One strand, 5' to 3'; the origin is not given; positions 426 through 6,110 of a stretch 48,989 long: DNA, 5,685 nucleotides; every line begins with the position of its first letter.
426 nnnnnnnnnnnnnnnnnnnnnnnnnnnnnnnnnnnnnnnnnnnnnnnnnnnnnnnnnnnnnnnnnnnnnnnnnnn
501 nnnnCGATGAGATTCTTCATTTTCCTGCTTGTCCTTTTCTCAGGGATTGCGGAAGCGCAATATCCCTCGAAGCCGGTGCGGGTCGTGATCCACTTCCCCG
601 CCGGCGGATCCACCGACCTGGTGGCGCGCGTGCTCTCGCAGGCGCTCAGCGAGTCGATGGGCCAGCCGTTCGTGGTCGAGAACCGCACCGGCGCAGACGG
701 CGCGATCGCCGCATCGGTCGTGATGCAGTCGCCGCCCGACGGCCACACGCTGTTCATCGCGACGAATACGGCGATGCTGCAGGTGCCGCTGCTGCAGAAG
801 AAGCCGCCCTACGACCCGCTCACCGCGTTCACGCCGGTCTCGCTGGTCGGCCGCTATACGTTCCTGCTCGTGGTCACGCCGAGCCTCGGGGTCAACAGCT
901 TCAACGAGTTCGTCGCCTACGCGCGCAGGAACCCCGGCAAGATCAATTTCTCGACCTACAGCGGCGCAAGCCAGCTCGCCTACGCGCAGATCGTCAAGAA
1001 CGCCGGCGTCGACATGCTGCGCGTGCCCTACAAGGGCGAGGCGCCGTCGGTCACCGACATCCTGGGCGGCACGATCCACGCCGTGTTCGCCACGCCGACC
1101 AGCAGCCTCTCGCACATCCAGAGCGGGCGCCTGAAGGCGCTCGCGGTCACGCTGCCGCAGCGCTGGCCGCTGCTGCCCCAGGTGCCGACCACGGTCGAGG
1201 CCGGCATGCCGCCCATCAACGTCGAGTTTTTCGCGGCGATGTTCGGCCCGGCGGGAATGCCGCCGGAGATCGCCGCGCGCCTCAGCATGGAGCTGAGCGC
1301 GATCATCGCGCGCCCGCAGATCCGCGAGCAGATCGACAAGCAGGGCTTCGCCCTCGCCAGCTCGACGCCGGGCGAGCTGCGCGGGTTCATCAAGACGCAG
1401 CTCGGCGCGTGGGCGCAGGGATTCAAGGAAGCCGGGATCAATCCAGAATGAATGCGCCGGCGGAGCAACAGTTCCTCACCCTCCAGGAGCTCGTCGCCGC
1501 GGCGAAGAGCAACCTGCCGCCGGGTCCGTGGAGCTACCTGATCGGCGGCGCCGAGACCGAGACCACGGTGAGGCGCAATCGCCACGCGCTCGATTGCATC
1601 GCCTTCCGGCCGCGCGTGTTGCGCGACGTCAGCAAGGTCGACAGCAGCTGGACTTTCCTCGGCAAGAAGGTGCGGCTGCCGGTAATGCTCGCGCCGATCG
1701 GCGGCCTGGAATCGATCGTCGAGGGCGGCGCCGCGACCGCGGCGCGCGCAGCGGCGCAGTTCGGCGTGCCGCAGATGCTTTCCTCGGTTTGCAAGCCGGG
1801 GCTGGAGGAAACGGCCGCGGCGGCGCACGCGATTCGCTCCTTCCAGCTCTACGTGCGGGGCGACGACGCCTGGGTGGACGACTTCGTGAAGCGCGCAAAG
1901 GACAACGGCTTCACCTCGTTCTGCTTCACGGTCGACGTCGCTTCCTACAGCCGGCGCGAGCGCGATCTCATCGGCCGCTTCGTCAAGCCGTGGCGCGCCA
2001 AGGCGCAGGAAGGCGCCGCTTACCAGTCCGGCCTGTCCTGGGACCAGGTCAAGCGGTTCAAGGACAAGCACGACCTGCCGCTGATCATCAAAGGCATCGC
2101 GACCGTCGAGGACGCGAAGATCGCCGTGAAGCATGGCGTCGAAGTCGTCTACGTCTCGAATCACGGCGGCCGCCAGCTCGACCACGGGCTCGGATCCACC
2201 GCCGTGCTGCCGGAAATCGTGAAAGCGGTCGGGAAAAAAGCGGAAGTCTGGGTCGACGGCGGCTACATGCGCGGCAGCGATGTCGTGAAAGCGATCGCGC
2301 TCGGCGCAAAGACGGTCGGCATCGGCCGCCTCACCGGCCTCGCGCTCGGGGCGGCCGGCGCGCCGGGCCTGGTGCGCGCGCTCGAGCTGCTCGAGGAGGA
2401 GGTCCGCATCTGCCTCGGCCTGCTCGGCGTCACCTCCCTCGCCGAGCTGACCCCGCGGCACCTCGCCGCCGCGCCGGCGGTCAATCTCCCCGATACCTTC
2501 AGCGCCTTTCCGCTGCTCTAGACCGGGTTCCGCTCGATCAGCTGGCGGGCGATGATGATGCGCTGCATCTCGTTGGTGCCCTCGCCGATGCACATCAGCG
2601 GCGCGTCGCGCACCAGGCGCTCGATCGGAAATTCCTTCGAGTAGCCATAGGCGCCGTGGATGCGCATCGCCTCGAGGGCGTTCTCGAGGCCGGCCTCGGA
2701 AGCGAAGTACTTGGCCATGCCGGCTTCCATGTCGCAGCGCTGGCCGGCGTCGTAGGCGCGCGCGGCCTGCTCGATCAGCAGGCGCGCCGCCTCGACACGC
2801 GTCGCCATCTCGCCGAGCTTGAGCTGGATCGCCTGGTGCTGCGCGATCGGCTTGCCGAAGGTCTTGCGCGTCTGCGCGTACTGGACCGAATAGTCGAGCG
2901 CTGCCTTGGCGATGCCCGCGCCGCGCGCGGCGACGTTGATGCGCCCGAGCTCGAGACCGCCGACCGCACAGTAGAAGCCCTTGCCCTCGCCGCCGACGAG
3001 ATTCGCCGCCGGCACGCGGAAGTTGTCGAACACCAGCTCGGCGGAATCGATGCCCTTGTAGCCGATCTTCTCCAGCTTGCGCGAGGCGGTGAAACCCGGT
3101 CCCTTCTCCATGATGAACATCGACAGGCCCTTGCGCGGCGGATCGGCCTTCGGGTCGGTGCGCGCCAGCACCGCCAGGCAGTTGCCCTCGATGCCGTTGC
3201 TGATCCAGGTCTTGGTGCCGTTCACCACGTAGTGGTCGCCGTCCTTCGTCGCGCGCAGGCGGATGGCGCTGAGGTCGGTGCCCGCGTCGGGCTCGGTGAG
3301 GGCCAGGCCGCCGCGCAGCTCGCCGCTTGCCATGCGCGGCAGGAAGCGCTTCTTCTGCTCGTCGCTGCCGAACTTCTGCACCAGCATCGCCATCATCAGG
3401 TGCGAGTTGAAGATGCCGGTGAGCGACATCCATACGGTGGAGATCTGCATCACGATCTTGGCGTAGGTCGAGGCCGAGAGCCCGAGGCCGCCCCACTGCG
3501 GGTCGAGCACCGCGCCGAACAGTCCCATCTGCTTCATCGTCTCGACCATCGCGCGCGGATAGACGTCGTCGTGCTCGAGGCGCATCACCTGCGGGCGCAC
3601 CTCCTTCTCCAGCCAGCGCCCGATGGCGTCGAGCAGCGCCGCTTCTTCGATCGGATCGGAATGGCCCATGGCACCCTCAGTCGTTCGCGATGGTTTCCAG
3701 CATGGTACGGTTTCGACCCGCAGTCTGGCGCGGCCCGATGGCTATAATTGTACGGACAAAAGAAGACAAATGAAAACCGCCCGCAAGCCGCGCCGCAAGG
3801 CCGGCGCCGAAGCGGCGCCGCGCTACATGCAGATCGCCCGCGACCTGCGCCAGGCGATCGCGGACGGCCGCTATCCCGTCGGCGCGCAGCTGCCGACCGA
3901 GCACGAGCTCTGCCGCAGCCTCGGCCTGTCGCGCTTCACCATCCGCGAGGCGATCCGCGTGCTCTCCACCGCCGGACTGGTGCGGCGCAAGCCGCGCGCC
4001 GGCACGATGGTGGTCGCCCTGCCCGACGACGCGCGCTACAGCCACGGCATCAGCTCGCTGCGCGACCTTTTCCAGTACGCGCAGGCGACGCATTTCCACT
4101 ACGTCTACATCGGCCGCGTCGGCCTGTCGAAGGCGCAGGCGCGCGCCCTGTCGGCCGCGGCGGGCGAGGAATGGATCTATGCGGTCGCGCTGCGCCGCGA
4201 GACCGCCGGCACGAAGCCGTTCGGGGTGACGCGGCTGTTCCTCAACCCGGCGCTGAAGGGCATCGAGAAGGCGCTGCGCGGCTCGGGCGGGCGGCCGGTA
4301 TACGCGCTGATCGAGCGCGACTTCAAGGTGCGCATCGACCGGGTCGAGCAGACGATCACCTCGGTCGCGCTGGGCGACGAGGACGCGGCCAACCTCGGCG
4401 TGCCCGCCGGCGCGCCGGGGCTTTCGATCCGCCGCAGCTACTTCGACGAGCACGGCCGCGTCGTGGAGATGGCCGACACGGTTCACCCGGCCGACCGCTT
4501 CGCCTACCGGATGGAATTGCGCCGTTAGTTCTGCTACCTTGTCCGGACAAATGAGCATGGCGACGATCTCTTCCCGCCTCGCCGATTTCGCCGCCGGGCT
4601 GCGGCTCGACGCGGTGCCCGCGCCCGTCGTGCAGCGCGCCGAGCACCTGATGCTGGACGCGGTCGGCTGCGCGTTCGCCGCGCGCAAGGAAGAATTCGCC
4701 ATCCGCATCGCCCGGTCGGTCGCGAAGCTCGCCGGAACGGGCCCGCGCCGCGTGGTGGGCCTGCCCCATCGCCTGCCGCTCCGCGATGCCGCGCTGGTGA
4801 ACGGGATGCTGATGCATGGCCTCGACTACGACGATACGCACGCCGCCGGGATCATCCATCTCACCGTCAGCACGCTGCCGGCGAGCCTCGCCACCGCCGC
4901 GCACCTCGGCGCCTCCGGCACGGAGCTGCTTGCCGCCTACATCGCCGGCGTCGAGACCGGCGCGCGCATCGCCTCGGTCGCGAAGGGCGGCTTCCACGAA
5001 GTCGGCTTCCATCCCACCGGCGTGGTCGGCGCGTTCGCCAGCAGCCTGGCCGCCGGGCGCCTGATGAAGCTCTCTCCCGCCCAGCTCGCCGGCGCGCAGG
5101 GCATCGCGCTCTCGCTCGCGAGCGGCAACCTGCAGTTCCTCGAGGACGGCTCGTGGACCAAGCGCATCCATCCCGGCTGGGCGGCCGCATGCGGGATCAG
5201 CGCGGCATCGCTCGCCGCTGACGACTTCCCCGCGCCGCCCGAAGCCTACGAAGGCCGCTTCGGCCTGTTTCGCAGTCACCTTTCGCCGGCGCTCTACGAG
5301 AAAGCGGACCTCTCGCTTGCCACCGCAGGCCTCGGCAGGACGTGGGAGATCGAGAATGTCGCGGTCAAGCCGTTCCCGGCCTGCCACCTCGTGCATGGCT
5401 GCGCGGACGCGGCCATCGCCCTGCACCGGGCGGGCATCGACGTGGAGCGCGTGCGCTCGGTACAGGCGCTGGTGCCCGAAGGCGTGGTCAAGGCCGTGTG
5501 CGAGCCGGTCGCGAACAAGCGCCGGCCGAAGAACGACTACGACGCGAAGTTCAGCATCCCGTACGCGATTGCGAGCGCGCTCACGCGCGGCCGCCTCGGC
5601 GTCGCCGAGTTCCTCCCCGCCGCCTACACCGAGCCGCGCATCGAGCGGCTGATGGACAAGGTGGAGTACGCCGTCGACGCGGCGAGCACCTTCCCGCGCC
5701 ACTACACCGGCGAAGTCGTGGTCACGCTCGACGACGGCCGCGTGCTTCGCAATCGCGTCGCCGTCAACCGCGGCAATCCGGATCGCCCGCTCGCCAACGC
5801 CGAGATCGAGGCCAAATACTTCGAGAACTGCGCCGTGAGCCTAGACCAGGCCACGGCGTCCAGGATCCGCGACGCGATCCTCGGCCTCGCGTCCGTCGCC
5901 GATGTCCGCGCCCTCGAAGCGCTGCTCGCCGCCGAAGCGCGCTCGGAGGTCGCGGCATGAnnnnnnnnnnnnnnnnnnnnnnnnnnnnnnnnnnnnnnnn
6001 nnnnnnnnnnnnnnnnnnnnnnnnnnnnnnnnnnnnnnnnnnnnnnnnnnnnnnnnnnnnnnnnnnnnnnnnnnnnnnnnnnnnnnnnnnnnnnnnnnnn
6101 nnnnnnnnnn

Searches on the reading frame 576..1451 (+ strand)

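Call 19: search_protein_families(library=pfam, proteins=[window:576-1451:+], max_evalue=0.0001)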
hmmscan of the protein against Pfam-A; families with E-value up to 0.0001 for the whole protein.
window:576-1451:+ (291 aa): 1 family
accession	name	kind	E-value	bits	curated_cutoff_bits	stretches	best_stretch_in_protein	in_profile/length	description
PF03401.19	TctC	-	2.1e-54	185.4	27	1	16-281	1-267/274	Tripartite tricarboxylate transporter family receptor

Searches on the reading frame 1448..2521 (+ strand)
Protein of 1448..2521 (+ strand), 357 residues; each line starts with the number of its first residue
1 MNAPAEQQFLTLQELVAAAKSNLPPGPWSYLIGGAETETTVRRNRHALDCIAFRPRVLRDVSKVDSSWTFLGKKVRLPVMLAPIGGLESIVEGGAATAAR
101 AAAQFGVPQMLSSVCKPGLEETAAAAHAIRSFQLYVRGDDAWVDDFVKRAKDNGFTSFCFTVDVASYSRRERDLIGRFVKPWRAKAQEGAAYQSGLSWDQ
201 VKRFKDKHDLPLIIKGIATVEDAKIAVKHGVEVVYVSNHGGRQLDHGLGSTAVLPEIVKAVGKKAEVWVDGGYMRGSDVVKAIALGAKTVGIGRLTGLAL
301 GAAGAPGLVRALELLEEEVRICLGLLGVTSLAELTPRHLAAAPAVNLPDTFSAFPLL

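Call 19: search_protein_families(library=pfam, proteins=[window:1448-2521:+], max_evalue=0.0001)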
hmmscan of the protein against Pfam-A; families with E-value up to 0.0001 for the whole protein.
window:1448-2521:+ (357 aa): 2 families
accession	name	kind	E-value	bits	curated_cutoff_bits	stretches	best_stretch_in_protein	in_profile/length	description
PF01070.24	FMN_dh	-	1.7e-101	340.2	24.9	1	19-340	1-349/350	FMN-dependent dehydrogenase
PF00478.31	IMPDH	-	2.2e-06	27.3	25.6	1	195-297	130-240/345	IMP dehydrogenase / GMP reductase domain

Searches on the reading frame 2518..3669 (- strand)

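Call 19: search_protein_families(library=pfam, proteins=[window:2518-3669:-], max_evalue=0.0001)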
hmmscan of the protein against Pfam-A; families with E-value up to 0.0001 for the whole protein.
window:2518-3669:- (383 aa): 4 families
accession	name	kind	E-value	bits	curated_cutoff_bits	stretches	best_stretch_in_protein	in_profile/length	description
PF00441.29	Acyl-CoA_dh_1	-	2.2e-49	167.9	22.4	1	229-377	1-149/150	Acyl-CoA dehydrogenase, C-terminal domain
PF02771.21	Acyl-CoA_dh_N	-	3.7e-26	92.2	22.9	1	8-117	3-113/113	Acyl-CoA dehydrogenase, N-terminal domain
PF02770.24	Acyl-CoA_dh_M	-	2.2e-22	79.5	33.3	1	122-216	2-96/97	Acyl-CoA dehydrogenase, middle domain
PF08028.16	Acyl-CoA_dh_2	-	2.7e-22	79.9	22.7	1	246-361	3-128/134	Acyl-CoA dehydrogenase, C-terminal domain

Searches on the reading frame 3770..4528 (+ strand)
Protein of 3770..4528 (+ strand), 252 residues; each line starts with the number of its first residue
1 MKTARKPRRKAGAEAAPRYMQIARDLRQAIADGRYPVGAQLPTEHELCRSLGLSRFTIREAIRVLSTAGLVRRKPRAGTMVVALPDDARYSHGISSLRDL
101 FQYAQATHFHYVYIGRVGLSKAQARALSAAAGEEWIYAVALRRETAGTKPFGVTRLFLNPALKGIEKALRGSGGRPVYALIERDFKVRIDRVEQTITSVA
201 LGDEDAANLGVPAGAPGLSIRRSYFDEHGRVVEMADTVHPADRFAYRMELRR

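Call 19: search_protein_families(library=pfam, proteins=[window:3770-4528:+], max_evalue=0.0001)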
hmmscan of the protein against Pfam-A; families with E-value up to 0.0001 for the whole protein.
window:3770-4528:+ (252 aa): 2 families
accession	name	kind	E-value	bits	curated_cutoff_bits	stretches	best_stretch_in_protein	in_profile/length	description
PF00392.27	GntR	-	8.1e-19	67.5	27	1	19-81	2-64/64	Bacterial regulatory proteins, gntR family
PF07702.18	UTRA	-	1.3e-18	67.5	23.8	1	108-244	7-140/141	UTRA domain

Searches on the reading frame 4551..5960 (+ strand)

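Call 19: search_protein_families(library=pfam, proteins=[window:4551-5960:+], max_evalue=0.0001)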
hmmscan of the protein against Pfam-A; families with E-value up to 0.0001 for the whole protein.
window:4551-5960:+ (469 aa): 2 families
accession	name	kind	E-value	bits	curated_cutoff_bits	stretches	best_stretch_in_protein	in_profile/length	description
PF03972.19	MmgE_PrpD_N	-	7.8e-63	212.4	32.1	1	9-246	2-238/244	MmgE/PrpD N-terminal domain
PF19305.4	MmgE_PrpD_C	-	1.7e-36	126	32.1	1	275-443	1-168/173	MmgE/PrpD C-terminal domain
